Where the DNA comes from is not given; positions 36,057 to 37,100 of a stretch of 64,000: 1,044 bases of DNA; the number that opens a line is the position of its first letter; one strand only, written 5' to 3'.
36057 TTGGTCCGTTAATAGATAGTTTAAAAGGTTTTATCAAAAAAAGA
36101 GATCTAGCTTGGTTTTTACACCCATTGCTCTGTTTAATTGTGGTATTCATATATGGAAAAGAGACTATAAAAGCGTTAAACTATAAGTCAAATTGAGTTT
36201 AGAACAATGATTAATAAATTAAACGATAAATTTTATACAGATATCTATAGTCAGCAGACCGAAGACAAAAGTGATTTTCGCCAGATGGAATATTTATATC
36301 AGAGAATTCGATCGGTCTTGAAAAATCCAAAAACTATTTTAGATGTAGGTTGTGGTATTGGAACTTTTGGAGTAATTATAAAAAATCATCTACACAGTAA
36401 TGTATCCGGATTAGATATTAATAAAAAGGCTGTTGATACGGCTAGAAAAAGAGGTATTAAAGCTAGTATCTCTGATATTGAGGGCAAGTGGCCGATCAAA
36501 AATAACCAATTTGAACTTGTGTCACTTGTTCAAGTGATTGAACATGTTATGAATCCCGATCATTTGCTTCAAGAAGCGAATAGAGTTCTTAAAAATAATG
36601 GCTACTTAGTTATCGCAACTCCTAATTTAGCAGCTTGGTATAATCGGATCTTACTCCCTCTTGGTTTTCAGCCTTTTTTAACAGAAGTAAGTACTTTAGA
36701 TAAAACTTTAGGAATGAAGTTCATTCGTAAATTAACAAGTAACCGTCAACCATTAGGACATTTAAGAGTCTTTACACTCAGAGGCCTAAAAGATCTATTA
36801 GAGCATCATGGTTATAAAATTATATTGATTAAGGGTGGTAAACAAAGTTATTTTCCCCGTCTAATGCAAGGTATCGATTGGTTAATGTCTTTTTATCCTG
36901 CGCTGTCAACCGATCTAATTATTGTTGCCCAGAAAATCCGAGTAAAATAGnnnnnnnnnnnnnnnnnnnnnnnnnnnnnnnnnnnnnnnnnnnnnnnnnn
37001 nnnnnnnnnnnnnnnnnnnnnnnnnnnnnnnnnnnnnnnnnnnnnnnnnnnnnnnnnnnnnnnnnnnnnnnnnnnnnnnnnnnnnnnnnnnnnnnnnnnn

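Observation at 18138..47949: Three polyprenyl-phosphate sugar synthases point to lipid-linked monosaccharide donors feeding the GT-C enzymes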

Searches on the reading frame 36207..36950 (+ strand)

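Call 9: search_protein_families(library=pfam, proteins=[window:36207-36950:+], max_evalue=0.01)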
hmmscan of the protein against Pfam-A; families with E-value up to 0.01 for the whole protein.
window:36207-36950:+ (247 aa): 17 families
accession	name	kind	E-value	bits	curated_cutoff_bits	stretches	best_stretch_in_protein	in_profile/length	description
PF13489.12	Methyltransf_23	-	6.5e-22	78.4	27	1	25-206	7-162/164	Methyltransferase domain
PF08241.18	Methyltransf_11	-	8.2e-18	65.3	21.2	1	45-136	1-95/95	Methyltransferase domain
PF13847.12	Methyltransf_31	-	4.3e-16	59.4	27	1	41-143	4-116/145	Methyltransferase domain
PF13649.12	Methyltransf_25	-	2e-14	54.5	27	1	44-132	1-97/97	Methyltransferase domain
PF07021.18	MetW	-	2.4e-12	47.3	21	1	32-150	5-121/193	Methionine biosynthesis protein MetW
PF08242.18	Methyltransf_12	-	2.5e-11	44.6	30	1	45-134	1-98/98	Methyltransferase domain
PF03141.22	Methyltransf_29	-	1.1e-09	37.8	23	1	37-142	114-223/506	Putative S-adenosyl-L-methionine-dependent methyltransferase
PF05175.20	MTS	-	2.2e-07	31.1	23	1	40-104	31-101/170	Methyltransferase small domain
PF01209.24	Ubie_methyltran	-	3.2e-06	27.1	20.1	1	37-136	44-151/233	ubiE/COQ5 methyltransferase family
PF05219.18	DREV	-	9.4e-06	25.4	26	1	39-137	93-187/265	DREV methyltransferase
PF02353.26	CMAS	-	3e-05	23.9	27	1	37-138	59-166/273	Mycolic acid cyclopropane synthetase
PF06325.19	PrmA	-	0.00016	21.8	22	1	34-135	155-257/296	Ribosomal protein L11 methyltransferase (PrmA)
PF13679.12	Methyltransf_32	-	0.00037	20.9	27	1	24-86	3-76/143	Methyltransferase domain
PF05148.21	Methyltransf_8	-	0.0026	18.1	27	1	10-137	44-157/219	Hypothetical methyltransferase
PF02390.23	Methyltransf_4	-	0.0026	17.7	24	0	42-86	3-48/173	Putative methyltransferase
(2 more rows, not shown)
